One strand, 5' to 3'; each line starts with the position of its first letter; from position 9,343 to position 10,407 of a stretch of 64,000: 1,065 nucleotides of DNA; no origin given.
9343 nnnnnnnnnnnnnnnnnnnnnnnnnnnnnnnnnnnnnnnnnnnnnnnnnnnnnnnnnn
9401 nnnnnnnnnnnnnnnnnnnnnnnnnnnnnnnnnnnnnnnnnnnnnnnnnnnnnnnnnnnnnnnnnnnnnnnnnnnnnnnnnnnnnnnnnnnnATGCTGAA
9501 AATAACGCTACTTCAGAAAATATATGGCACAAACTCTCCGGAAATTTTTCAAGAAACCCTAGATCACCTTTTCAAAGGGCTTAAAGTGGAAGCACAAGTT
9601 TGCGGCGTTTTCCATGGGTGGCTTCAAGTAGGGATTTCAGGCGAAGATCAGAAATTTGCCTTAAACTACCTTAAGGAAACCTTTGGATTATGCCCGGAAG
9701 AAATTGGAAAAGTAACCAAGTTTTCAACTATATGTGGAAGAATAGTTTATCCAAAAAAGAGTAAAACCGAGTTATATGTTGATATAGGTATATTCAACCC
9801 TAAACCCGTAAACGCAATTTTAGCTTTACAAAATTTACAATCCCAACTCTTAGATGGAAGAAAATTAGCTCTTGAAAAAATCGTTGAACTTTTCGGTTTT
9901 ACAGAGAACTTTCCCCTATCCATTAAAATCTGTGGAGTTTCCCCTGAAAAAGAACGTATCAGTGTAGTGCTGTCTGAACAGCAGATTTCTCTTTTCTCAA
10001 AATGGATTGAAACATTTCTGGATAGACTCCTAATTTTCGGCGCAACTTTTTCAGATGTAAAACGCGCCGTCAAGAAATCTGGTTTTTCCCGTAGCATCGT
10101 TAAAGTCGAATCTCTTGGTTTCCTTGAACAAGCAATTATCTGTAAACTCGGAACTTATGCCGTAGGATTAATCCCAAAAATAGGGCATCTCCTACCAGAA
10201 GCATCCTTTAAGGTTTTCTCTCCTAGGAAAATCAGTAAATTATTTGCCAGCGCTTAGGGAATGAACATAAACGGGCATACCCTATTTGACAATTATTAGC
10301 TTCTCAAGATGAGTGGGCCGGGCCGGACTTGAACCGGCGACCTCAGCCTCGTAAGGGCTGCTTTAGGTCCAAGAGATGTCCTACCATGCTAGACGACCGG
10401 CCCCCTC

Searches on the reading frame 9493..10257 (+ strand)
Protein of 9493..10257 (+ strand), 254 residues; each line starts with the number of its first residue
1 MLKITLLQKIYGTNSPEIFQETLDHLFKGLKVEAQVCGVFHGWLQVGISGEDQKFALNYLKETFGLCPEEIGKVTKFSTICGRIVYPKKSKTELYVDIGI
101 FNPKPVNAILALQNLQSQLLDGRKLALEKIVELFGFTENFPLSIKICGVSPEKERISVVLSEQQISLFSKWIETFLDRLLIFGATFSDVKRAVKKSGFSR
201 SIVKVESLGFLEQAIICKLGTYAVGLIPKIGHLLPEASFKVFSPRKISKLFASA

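Call 9: search_protein_families(library=pfam, proteins=[window:9493-10257:+])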
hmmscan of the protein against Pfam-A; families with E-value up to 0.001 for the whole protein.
window:9493-10257:+ (254 aa): 3 families
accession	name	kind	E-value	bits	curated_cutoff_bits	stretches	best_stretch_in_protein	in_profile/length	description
PF24873.1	DUF2110_C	-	1.6e-18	66.6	23.2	1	177-241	2-66/67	DUF2110 C-terminal domain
PF24872.1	DUF2110_N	-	9.8e-11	42.1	28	1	3-66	1-68/72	DUF2110 N-terminal domain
PF09883.16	DUF2110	-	2.3e-07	31.5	23.2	1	80-172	7-87/87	DUF2110 central domain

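Call 25: find_encoding_contigs(protein=window:9493-10257:+, flank=3000, max_places=4)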
Protein window:9493-10257:+ (254 aa): 2 contigs read that carry it; 2 places shown.
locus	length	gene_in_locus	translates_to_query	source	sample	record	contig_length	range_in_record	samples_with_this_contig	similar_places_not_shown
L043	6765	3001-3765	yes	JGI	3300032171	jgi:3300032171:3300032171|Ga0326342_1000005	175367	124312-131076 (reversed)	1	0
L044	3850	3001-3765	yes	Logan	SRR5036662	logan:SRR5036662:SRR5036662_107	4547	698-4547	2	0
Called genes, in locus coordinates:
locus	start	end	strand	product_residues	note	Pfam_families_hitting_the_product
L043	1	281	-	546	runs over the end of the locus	PF00118:Cpn60_TCP1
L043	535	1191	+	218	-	PF01865:PhoU_div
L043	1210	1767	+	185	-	PF02778:tRNA_int_endo_N, PF01974:tRNA_int_endo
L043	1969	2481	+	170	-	PF02002:TFIIE_alpha, PF08221:HTH_9 (faint)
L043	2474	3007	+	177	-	PF01966:HD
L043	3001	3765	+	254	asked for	PF24872:DUF2110_N, PF09883:DUF2110 (weak), PF24873:DUF2110_C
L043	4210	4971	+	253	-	PF00583:Acetyltransf_1, PF13302:Acetyltransf_3 (weak), PF13508:Acetyltransf_7, PF13673:Acetyltransf_10, PF24553:Rv0428c_C (weak), PF08445:FR47 (weak)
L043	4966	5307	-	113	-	-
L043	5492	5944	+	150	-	PF00416:Ribosomal_S13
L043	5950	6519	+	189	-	PF00163:Ribosomal_S4 (faint), PF22421:SYY_C-terminal (weak), PF01479:S4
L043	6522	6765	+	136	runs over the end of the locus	PF00411:Ribosomal_S11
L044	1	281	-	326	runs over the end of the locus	?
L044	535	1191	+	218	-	PF01865:PhoU_div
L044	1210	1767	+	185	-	PF02778:tRNA_int_endo_N, PF01974:tRNA_int_endo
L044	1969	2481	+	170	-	PF02002:TFIIE_alpha, PF08221:HTH_9 (faint)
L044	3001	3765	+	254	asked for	PF24872:DUF2110_N, PF09883:DUF2110 (weak), PF24873:DUF2110_C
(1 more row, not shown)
